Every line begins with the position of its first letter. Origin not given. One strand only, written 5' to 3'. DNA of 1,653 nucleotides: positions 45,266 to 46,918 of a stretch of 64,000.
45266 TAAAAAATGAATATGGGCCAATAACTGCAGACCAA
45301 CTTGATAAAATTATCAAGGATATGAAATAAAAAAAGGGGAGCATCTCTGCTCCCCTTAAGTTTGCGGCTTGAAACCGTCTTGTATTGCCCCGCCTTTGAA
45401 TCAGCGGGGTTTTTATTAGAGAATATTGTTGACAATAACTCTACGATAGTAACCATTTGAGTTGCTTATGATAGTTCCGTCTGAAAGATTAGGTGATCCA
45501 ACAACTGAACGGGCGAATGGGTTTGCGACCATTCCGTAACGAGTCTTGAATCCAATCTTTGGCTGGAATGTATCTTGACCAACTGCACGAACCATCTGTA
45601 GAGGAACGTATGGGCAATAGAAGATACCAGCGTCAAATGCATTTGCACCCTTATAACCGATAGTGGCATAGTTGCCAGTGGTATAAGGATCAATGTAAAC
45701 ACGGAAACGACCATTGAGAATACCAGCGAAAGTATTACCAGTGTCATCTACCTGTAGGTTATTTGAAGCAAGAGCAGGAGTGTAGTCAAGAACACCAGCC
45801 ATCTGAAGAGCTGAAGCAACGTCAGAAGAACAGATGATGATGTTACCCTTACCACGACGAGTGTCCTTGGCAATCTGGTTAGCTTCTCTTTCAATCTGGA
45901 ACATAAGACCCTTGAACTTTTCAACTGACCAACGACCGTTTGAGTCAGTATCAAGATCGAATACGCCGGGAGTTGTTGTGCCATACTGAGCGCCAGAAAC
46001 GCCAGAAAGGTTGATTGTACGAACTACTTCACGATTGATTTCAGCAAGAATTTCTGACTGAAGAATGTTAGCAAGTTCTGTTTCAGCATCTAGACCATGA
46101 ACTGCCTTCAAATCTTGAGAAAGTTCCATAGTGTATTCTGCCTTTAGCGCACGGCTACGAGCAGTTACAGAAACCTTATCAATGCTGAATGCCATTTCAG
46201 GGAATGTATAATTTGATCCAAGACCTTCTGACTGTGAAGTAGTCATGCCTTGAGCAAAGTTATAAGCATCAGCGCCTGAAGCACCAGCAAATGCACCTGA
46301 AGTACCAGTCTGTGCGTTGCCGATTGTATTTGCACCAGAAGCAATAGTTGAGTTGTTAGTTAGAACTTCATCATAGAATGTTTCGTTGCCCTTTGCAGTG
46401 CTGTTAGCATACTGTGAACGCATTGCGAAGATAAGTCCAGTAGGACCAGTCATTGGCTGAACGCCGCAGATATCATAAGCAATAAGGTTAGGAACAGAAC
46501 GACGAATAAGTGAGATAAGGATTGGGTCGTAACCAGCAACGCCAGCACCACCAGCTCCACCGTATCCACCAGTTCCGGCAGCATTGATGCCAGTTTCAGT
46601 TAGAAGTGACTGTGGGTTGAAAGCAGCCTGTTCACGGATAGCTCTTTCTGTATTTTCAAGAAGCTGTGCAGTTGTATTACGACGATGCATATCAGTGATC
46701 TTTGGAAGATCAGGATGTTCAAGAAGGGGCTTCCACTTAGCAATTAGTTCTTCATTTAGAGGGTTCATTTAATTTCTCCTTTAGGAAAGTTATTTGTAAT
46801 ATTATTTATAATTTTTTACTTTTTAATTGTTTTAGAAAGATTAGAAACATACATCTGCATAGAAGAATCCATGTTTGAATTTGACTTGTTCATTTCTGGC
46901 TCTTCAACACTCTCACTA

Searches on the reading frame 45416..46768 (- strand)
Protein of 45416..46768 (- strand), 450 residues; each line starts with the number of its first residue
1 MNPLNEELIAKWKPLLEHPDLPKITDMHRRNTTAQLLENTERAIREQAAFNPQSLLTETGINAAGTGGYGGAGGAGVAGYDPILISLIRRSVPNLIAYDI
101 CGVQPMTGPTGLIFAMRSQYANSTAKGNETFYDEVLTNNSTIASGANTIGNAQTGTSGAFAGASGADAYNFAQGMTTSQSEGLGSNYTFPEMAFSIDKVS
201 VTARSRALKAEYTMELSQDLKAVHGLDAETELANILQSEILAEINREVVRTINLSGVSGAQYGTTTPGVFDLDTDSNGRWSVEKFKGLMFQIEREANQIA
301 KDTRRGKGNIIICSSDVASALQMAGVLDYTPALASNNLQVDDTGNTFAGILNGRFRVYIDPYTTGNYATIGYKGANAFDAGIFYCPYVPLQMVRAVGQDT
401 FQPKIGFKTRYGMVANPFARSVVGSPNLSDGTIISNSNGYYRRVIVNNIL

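Call 11: search_protein_families(library=phrogs, proteins=[window:45416-46768:-], max_evalue=0.00001)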
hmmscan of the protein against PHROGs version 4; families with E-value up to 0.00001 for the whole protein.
window:45416-46768:- (450 aa): 1 family
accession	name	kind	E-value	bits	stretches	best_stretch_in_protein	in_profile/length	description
phrog_138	-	head and packaging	5.3e-157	524.4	1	5-449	3-443/444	major head protein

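Call 13: search_dna_similar(query=window:45416-46768:-, collection=phages, mode=protein, max_rows=15)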
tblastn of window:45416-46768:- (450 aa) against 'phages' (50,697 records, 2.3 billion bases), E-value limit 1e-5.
Records with a match: 2592; places in all: 3248; records where one place covers at least 80% of the query: 2408.
Best place of each record, by identity: 60-80% 7; <60% 2585.
By first word of the organism name: Escherichia 671; Synechococcus 389; Klebsiella 332; Salmonella 202; Vibrio 136; Shigella 89; Aeromonas 86; Acinetobacter 71; Cyanophage 61; Enterobacter 58; and 62 more.
By host as written in the record: - 466; Escherichia coli 282; Klebsiella pneumoniae 115; Synechococcus 107; Escherichia coli O157:H7 39; Synechococcus sp. 38; Salmonella enterica 29; Synechococcus sp. WH7803 28; and 575 more.
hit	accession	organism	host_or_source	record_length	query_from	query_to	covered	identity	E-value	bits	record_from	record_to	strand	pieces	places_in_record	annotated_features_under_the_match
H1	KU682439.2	Stenotrophomonas phage vB_SmaS-DLP_6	Stenotrophomonas maltophilia D1571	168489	4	450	99%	68.8%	0e+0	623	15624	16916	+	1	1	precursor of major head subunit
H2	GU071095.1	Synechococcus phage S-SM2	Synechococcus sp. WH8017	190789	5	450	99%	60.4%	9e-162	511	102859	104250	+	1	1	gp23: precursor of major head subunit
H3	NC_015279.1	Synechococcus phage S-SM2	Synechococcus sp. WH8017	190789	5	450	99%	60.4%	9e-162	511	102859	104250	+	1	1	gp23: major head protein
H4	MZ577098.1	Methylophilales phage Melnitz-3 EXVC039M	Methylophilales_sp._H5P1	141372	6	450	99%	60.4%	1e-165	522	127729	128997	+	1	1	major capsid protein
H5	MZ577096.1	Methylophilales phage Melnitz-2 EXVC040M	Methylophilales_sp._H5P1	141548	6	450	99%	60.4%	1e-165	522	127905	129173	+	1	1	major capsid protein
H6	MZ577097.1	Methylophilales phage Melnitz EXVC044M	Methylophilales_sp._H5P1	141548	6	450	99%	60.4%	1e-165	522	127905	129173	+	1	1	major capsid protein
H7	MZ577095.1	Methylophilales phage Melnitz-1 EXVC043M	Methylophilales_sp._H5P1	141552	6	450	99%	60.4%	1e-165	522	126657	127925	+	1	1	hypothetical protein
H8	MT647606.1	Pelagibacter phage Mosig EXVC030M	Candidatus Pelagibacter ubique HTCC1062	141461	4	450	99%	59.8%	2e-164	519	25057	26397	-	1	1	putative major capsid protein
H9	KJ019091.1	Synechococcus phage ACG-2014f_Syn7803US26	-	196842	2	450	100%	59.5%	7e-161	508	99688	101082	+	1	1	head vertex precursor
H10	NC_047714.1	Synechococcus phage ACG-2014f_Syn7803US26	-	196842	2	450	100%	59.5%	7e-161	508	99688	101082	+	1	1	major head protein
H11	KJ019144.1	Synechococcus phage ACG-2014f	-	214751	2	450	100%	59.5%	7e-161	508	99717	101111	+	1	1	head vertex precursor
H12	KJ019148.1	Synechococcus phage ACG-2014f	-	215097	2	450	100%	59.5%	7e-161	508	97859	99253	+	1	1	head vertex precursor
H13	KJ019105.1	Synechococcus phage ACG-2014f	-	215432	2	450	100%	59.5%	7e-161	508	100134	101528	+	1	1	head vertex precursor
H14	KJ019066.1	Synechococcus phage ACG-2014f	-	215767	2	450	100%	59.5%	7e-161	508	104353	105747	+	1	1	head vertex precursor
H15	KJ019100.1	Synechococcus phage ACG-2014f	-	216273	2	450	100%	59.5%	7e-161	508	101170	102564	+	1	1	head vertex precursor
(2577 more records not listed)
